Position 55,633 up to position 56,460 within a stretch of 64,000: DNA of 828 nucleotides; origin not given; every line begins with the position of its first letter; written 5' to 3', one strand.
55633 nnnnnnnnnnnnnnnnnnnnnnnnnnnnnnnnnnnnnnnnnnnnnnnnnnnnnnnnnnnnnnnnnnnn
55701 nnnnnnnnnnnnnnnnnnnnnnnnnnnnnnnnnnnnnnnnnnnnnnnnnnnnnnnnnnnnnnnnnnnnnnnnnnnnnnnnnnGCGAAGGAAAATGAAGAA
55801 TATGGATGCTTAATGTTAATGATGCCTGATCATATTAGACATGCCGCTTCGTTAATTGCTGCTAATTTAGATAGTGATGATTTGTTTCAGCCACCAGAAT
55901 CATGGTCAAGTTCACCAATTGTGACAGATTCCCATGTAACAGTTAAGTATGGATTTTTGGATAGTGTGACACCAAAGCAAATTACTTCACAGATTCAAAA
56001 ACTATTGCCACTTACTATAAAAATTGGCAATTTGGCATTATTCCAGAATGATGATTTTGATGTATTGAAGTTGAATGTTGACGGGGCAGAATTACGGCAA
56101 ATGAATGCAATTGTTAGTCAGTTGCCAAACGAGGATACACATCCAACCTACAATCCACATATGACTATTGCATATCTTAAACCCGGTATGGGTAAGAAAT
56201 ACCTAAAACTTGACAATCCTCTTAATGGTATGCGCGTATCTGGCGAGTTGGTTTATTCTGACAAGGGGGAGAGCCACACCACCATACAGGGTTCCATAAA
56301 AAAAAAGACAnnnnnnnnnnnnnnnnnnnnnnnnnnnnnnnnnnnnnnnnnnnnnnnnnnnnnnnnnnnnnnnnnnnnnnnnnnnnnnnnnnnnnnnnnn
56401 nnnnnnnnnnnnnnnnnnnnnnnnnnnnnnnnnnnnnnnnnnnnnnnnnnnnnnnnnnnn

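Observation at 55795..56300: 2H-phosphoesterase (LigT/Acb1-like) domain embedded between the portal and gp7-like domains of one 839-aa head protein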

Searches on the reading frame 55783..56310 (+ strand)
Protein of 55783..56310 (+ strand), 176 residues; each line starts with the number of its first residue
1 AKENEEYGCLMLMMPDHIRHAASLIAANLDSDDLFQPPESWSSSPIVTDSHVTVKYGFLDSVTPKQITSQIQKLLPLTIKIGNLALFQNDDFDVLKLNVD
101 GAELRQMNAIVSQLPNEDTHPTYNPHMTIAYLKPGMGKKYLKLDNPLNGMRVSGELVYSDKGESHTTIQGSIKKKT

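Call 3: search_protein_families(library=pfam, proteins=[window:55783-56310:+], max_evalue=1)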
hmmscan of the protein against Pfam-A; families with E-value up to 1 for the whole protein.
window:55783-56310:+ (176 aa): 4 families
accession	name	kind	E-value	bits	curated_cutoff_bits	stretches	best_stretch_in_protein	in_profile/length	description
PF13563.12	2_5_RNA_ligase2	-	4.7e-09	36.9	27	1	51-133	27-117/152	2'-5' RNA ligase superfamily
PF23474.1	Acb1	-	0.0019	18.4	27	1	50-132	35-111/144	Anti-CBASS protein Acb1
PF02834.22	LigT_PEase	-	0.043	14.4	23.3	0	106-133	10-43/87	LigT like Phosphoesterase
PF18449.8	Endotoxin_C2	-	0.044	14.8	30.7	1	86-131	13-58/63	Pesticidal crystal protein Cry1Aa, domain IV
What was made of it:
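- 55801..56286 (+): 2H phosphoesterase domain (aa 484-645), from YGCLML to the last strand. Pfam PF13563 above threshold (call 3).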

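Call 4: search_protein_families(library=phrogs, proteins=[window:55783-56310:+], max_evalue=0.1)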
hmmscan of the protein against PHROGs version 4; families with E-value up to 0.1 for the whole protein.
window:55783-56310:+ (176 aa): 1 family
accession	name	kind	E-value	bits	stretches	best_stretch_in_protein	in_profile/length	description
phrog_755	-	DNA, RNA and nucleotide metabolism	4.8e-10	40.2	1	48-134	39-123/156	RNA ligase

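Call 16: find_homologous_proteins(query=window:55783-56301:+, max_evalue=0.001)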
Query window:55783-56301:+ (173 aa): 30 proteins with E <= 0.001 among 55 candidates.
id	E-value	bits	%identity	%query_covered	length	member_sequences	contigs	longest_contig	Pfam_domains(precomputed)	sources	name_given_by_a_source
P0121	5.1e-27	113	41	92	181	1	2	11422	PF13563.13,PF23474.2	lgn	-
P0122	1.0e-26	112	42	92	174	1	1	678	PF23474.2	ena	-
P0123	2.8e-23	101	39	90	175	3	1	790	PF13563.13,PF23474.2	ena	-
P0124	3.8e-22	97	40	81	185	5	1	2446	PF23474.2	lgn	-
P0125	7.9e-22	96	36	89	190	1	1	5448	PF02834.23,PF13563.13,PF23474.2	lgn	-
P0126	8.9e-22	96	39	91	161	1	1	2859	PF02834.23,PF13563.13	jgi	-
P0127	2.0e-21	95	48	64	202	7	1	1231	PF13563.13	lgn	-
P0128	1.5e-20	92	32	97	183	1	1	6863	PF13563.13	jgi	-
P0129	2.5e-20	91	45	69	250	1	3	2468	PF02834.23,PF13563.13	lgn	-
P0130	4.7e-20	90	40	82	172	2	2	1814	-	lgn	-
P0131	3.1e-19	88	39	79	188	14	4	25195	PF23474.2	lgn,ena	-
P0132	3.2e-19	88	38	80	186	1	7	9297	-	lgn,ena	-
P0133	5.8e-19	87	35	89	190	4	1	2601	PF13563.13,PF23474.2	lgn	-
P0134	1.3e-18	86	39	79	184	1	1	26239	PF13563.13,PF23474.2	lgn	-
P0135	2.2e-18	85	36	90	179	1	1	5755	PF13563.13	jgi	jgi:hypothetical protein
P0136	3.0e-18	84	40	78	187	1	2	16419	PF13563.13,PF23474.2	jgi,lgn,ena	-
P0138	1.1e-17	83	49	53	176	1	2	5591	PF13563.13,PF23474.2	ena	-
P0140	3.3e-17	81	37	82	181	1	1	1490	PF13563.13,PF23474.2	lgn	-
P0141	3.8e-17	81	37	80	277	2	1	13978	PF23474.2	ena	-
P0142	4.8e-17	80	36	79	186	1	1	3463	PF13563.13,PF23474.2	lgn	-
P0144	1.7e-16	79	38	80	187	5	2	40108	PF13563.13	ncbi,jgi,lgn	jgi:2'-5' RNA ligase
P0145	6.3e-16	77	32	97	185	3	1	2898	PF13563.13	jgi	jgi:2'-5' RNA ligase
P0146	8.5e-16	76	37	65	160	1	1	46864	PF02834.23,PF13563.13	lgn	-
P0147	3.9e-15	74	33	87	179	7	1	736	PF13563.13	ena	-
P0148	7.0e-15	73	34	79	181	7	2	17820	PF13563.13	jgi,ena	jgi:2'-5' RNA ligase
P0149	2.8e-14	71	35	91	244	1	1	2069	PF13563.13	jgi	jgi:2'-5' RNA ligase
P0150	4.9e-9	54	31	92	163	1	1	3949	PF02834.23,PF13563.13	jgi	jgi:2'-5' RNA ligase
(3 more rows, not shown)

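Call 19: search_solved_structures(query=A2, max_evalue=1, show_alignments=3)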
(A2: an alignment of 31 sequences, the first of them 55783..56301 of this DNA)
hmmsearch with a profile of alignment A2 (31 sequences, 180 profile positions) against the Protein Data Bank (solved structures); distinct sequences matched with E-value up to 1: 6.
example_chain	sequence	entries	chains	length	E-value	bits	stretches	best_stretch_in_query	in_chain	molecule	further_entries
9q2g_A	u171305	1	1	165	1e-05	28.5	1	39-138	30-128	Anti-CBASS protein Acb1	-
9q2y_A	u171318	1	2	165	0.0011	21.9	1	39-138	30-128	Anti-CBASS protein Acb1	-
7t26_A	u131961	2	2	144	0.0046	19.9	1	88-138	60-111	Acb1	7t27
1vdx_A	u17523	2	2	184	0.045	16.6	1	54-119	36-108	Hypothetical protein PH0099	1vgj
2fyh_A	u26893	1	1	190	0.075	15.9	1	54-119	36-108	putative integral membrane transport protein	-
3c97_A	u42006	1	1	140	0.15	14.9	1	70-124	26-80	Signal transduction histidine kinase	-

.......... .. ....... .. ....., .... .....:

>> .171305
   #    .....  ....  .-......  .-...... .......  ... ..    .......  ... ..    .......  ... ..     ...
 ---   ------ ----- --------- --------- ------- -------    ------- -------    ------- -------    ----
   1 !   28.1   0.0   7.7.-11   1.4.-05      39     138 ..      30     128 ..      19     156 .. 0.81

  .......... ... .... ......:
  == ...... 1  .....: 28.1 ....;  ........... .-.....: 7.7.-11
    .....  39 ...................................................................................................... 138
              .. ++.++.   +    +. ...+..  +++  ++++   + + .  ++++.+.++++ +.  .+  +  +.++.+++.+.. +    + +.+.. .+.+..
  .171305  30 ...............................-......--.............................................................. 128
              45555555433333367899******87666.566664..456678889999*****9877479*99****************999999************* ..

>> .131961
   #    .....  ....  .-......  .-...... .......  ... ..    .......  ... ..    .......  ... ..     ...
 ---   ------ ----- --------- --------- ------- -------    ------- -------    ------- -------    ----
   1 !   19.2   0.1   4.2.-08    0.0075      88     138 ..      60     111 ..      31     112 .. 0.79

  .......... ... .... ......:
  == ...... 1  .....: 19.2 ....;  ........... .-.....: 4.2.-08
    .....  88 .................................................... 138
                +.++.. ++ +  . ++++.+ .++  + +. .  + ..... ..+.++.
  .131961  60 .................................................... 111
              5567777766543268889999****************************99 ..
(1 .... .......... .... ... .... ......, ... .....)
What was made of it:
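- A profile search of PDB sequences gives Acb1 9q2g at E 1e-5 and 7t26 at E 0.005 (call 19).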

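Call 24: predict_structure(alignment_id=A2)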
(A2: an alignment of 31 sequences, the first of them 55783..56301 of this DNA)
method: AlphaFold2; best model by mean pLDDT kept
length: 173 residues; sequences in the alignment: 31
mean_pLDDT: 93.4   pTM: 0.87
mean pLDDT of the five models: 93.4, 93.2, 92.7, 92.3, 92.2
residues with pLDDT >= 90: 153; 70-90: 12; 50-70: 4; < 50: 4
segments of 3 or more residues with pLDDT < 50: 1-3
pLDDT, mean of each block of 10 residues (from residue 1): 69 97 98 95 92 96 96 94 98 98 96 95 96 98 98 95 88 56
secondary structure, 60 per line:
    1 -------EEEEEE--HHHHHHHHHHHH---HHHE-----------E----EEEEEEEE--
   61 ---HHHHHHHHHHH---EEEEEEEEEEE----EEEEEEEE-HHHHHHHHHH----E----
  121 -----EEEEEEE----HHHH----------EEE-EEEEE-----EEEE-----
elements in order: E8-13 H16-27 E51-58 H64-74 E78-88 E93-100 H102-111 E126-132 H137-140 E151-153 E155-159 E165-168
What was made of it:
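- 55801..56286 (+): AF2 pLDDT 93.4, pTM 0.87 (call 24).
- AF2 gives pLDDT 93.4 (call 24).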

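Call 29: fold_search(model_id=the predicted structure, library=pdb)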
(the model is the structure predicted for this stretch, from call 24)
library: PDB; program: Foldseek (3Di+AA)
matches with E <= 10: 568; with E <= 0.001: 28
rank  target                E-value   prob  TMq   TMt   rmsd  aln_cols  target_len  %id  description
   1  9q2g                  8.3e-06  1.00  0.58  0.60   5.1       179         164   20  Phosphodiesterase from Burkholderia phage BCSR5 in the closed lid conformation (released 2025-11-05)
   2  9q2y_B                9.4e-06  1.00  0.56  0.60   4.9       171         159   20  Phosphodiesterase from Burkholderia phage BCSR5 in the open lid conformation (released 2025-11-05)
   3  9q2y_A                1.3e-05  1.00  0.57  0.60   5.7       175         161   18  Phosphodiesterase from Burkholderia phage BCSR5 in the open lid conformation (released 2025-11-05)
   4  1jh6_A                2.5e-05  1.00  0.54  0.53   5.5       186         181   13  Semi-reduced Cyclic Nucleotide Phosphodiesterase from Arabidopsis thaliana (released 2002-02-06)
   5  5h7e                  3.4e-05  1.00  0.60  0.57   5.5       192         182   16  Crystal Structure of native drCPDase (released 2017-09-27)
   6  7t27                  3.8e-05  1.00  0.52  0.62   8.3       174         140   14  Structure of phage FBB1 anti-CBASS nuclease Acb1-3'3'-cGAMP complex in post reaction state (released 2022-04-20)
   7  1fsi_C                5.0e-05  1.00  0.54  0.54   5.8       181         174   13  CRYSTAL STRUCTURE OF CYCLIC NUCLEOTIDE PHOSPHODIESTERASE OF APPR>P FROM ARABIDOPSIS THALIANA (released 2000-11-22)
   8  1fsi_A                5.3e-05  1.00  0.52  0.51   6.8       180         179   13  CRYSTAL STRUCTURE OF CYCLIC NUCLEOTIDE PHOSPHODIESTERASE OF APPR>P FROM ARABIDOPSIS THALIANA (released 2000-11-22)
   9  4h7w                  7.1e-05  1.00  0.60  0.56   4.4       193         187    7  Crystal Structure of Human C16orf57 (released 2013-02-06)
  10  5ldi_A                9.5e-05  1.00  0.57  0.56   5.9       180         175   14  Crystal structure of E.coli LigT in apo form (released 2017-01-18)
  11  2fyh_MODEL_1_A        1.0e-04  1.00  0.61  0.56   4.7       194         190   14  Solution structure of the 2'-5' RNA ligase-like protein from Pyrococcus furiosus (released 2007-02-20)
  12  4qak_A                1.1e-04  1.00  0.54  0.54   6.0       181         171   14  Crystal structure of phosphoesterase (released 2014-10-22)
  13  6d2z_A                1.1e-04  1.00  0.59  0.55   4.7       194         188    7  Structure of human Usb1 with uridine-adenosine, inactive H208Q mutant (released 2018-09-05)
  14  7t26                  1.2e-04  1.00  0.47  0.57   6.0       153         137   16  Structure of phage FBB1 anti-CBASS nuclease Acb1 in apo state (released 2022-04-20)
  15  6d31                  1.4e-04  1.00  0.57  0.53   5.7       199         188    7  Structure of human Usb1 with adenosine 5'-monophosphate (released 2018-09-05)
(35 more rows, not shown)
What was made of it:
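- On 2H phosphoesterase superfamily: The Foldseek PDB top 31 hits are all 2H enzymes at probability 1.00 (call 29).
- On Acb1 (anti-CBASS 1, PF23474): CPDases, Usb1 and LigT follow at TM 0.5-0.6 (call 29).
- Closest known: LigT/ThpR 2',3'-cyclic phosphodiesterase. Same: Fold match TM 0.50-0.57 (call 29).
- The Foldseek PDB top 31 hits are all 2H enzymes, led by Burkholderia phage BCSR5 phosphodiesterase/Acb1, E 8e-6 (call 29). Human Usb1 is among the fold matches (TM 0.57-0.60; call 29). Sequence identity to Usb1 is 7% (call 29).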

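Call 59: search_protein_representatives(alignment_id=A2)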
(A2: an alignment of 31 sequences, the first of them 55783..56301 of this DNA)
Query: 31 sequences, 180 profile positions. Proteins with E-value up to 0.001 (for the whole library): 6425; up to 1e-10: 5337; up to 1e-30: 2370. The best 150 are listed.
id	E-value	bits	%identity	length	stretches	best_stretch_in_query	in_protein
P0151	4.8e-65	234.9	-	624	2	11-176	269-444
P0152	1.7e-63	229.9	-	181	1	9-178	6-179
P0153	6.1e-60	218.3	-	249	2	6-179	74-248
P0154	1.4e-59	217.1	-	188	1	10-177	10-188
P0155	7.3e-59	214.7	-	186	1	6-178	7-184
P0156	1.2e-58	214.1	-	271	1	7-178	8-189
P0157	5.1e-58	212.0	-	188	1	7-178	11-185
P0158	7.4e-58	211.5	-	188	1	13-178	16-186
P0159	2.5e-57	209.7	-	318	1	8-178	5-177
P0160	4.2e-57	209.0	-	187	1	5-177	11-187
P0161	5.5e-57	208.6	-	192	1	13-179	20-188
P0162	7.9e-57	208.1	-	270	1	3-174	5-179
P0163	1.1e-56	207.6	-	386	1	11-176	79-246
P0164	1.6e-56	207.1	-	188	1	4-178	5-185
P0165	3.1e-56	206.2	-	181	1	2-179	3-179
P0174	4.5e-54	199.1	-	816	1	13-176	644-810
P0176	8.4e-54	198.3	-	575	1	11-176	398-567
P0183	6.0e-53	195.5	-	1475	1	9-175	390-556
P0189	1.1e-52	194.6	-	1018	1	6-178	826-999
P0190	1.7e-52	194.0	-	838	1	3-176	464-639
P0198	6.1e-52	192.2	-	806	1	13-173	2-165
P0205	1.6e-51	190.8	-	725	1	7-178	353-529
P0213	4.9e-51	189.3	-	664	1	12-175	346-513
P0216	6.0e-51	189.0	-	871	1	10-178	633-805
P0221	1.2e-50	188.0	-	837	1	10-177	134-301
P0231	3.6e-50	186.4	-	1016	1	13-179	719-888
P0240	7.7e-50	185.3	-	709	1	8-177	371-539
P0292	5.9e-48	179.2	-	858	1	11-177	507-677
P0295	8.1e-48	178.8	-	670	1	11-177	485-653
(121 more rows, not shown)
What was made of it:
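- About a third of the top 150 representatives are long multidomain proteins (call 59).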

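Call 60: search_protein_families(library=pfam, proteins=[P0174, P0176, P0189, P0190, P0198, P0205, P0216, P0213, P0292, P0231], max_evalue=0.001)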
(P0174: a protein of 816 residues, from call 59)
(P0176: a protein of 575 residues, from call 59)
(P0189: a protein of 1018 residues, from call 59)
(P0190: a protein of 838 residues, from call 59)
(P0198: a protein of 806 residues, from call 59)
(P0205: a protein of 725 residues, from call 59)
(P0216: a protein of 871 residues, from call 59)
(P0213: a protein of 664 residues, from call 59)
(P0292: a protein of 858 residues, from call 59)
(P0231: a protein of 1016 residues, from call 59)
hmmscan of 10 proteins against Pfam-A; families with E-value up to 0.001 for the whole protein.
P0174 (816 aa): 2 families
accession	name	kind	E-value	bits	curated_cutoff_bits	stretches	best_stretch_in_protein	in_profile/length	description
PF23474.1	Acb1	-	2.9e-05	24.3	27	1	719-791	57-128/144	Anti-CBASS protein Acb1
PF13563.12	2_5_RNA_ligase2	-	0.00022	21.7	27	1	689-773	25-116/152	2'-5' RNA ligase superfamily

P0176 (575 aa): 3 families
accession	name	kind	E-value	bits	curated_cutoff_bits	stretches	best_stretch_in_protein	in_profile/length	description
PF23474.1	Acb1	-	4.2e-08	33.5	27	1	443-536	32-119/144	Anti-CBASS protein Acb1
PF02834.22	LigT_PEase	-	9.2e-08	32.6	23.3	0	503-554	18-69/87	LigT like Phosphoesterase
PF13563.12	2_5_RNA_ligase2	-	8.3e-06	26.4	27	1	445-556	25-145/152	2'-5' RNA ligase superfamily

P0189 (1018 aa): 3 families
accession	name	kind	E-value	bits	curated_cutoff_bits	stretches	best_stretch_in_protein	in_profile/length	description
PF13563.12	2_5_RNA_ligase2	-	3.9e-08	33.9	27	1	874-965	24-120/152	2'-5' RNA ligase superfamily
PF18760.7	ART-PolyVal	-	2.8e-05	25.3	31.2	1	106-262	9-128/140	ADP-Ribosyltransferase in polyvalent proteins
PF23474.1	Acb1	-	0.00019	21.7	27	0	912-982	62-131/144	Anti-CBASS protein Acb1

P0190 (838 aa): 3 families
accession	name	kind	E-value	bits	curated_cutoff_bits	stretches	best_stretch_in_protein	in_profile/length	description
PF23474.1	Acb1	-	5.7e-06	26.6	27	1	517-606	33-115/144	Anti-CBASS protein Acb1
PF13508.13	Acetyltransf_7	-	0.00036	21.3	27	1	203-254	38-83/84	Acetyltransferase (GNAT) domain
PF13563.12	2_5_RNA_ligase2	-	0.00054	20.5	27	0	520-633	27-149/152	2'-5' RNA ligase superfamily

P0198 (806 aa): 3 families
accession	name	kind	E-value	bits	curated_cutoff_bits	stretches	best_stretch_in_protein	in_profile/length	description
PF03496.20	ADPrib_exo_Tox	-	5.8e-20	71.9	23.4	1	644-800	15-182/196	ADP-ribosyltransferase exoenzyme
PF23474.1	Acb1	-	7.6e-06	26.1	27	1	47-132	34-112/144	Anti-CBASS protein Acb1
PF13563.12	2_5_RNA_ligase2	-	0.00023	21.7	27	1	40-135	19-120/152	2'-5' RNA ligase superfamily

P0205 (725 aa): 0 families

P0216 (871 aa): 4 families
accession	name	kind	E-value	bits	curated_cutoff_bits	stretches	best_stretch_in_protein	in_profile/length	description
PF18905.5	DUF5661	-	4.4e-10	40.2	27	1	827-870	17-64/65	Protein of unknown function (DUF5661)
PF13563.12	2_5_RNA_ligase2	-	1e-07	32.6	27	1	670-765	18-118/152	2'-5' RNA ligase superfamily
PF02834.22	LigT_PEase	-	8.9e-05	23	23.3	0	676-720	32-80/87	LigT like Phosphoesterase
PF23474.1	Acb1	-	0.00024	21.3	27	1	667-764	23-112/144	Anti-CBASS protein Acb1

P0213 (664 aa): 5 families
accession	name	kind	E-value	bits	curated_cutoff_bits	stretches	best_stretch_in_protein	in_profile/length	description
PF11450.13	DUF3008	-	4.9e-06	27.1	24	1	288-340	4-56/57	Protein of unknwon function (DUF3008)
PF13563.12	2_5_RNA_ligase2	-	6.5e-06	26.7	27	1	391-480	25-118/152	2'-5' RNA ligase superfamily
PF23474.1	Acb1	-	0.00012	22.2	27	0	391-500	34-132/144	Anti-CBASS protein Acb1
PF18765.7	Polbeta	-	0.00061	20.3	26.9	0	84-146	6-64/93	Polymerase beta, Nucleotidyltransferase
PF02834.22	LigT_PEase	-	0.00081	20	23.3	0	389-436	32-81/87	LigT like Phosphoesterase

P0292 (858 aa): 1 family
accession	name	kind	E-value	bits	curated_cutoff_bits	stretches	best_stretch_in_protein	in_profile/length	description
PF23474.1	Acb1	-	2.3e-07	31.1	27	1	558-642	36-115/144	Anti-CBASS protein Acb1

P0231 (1016 aa): 2 families
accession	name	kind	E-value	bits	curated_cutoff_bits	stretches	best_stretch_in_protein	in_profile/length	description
PF13563.12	2_5_RNA_ligase2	-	2.5e-12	47.5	27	1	739-852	7-119/152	2'-5' RNA ligase superfamily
PF02834.22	LigT_PEase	-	2.7e-07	31.1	23.3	0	816-865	6-57/87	LigT like Phosphoesterase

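Call 70: fold_search(model_id=the predicted structure, library=viral)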
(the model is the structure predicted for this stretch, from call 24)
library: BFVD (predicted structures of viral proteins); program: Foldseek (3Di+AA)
matches with E <= 10: 869; with E <= 0.001: 61
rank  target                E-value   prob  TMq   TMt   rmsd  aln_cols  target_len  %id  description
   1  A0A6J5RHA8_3          5.7e-14  1.00  0.78  0.14   3.2       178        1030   26  2'-5' RNA ligase superfamily [uncultured Caudovirales phage]
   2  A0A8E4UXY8            5.6e-12  1.00  0.72  0.76   3.2       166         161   30  2'-5' RNA ligase superfamily protein [Maribacter phage Colly_1]
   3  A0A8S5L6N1            1.9e-11  1.00  0.75  0.73   3.9       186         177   27  RNA 2',3'-cyclic phosphodiesterase [Myoviridae sp. ctA4D8]
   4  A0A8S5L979            4.2e-11  1.00  0.77  0.78   3.0       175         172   23  Cyclic phosphodiesterase-like protein [Myoviridae sp. ctPuP5]
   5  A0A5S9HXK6            3.6e-10  1.00  0.75  0.69   3.3       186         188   16  2'-5' RNA ligase [Tenacibaculum phage PTm1]
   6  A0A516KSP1            1.1e-09  1.00  0.64  0.58   4.1       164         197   25  Phosphoesterase [Microbacterium phage Stanktossa]
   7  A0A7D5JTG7            1.9e-08  1.00  0.74  0.72   2.7       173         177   20  (no name in the UniProt tables at hand)
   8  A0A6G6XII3            1.1e-07  1.00  0.66  0.64   4.2       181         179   22  (no name in the UniProt tables at hand)
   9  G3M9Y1                6.1e-07  1.00  0.55  0.50   7.0       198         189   14  Gp240 [Bacillus phage G]
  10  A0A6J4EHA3            1.0e-06  1.00  0.56  0.50   4.6       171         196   18  (no name in the UniProt tables at hand)
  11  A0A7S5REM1            1.7e-06  1.00  0.49  0.53   6.0       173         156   15  (no name in the UniProt tables at hand)
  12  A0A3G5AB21            2.0e-06  1.00  0.58  0.58   5.0       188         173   15  2'-5' RNA ligase family protein [Hyperionvirus sp.]
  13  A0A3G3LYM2            2.2e-06  1.00  0.62  0.48   5.2       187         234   24  RNA ligase [Brevibacterium phage Cantare]
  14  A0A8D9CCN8            2.9e-06  1.00  0.55  0.62   4.4       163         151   15  Anti-CBASS protein Acb1 [uncultured marine phage]
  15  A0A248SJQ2            4.1e-06  1.00  0.55  0.56   4.6       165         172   17  (no name in the UniProt tables at hand)
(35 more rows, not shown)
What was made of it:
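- On Acb1 (anti-CBASS 1, PF23474): In BFVD, Acb1-named proteins score TM 0.55-0.67 against 0.72-0.78 for the domain's own clade (call 70).
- BFVD hits include an 883-aa Gordonia phage GMA2 'putative structural protein' (call 70).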
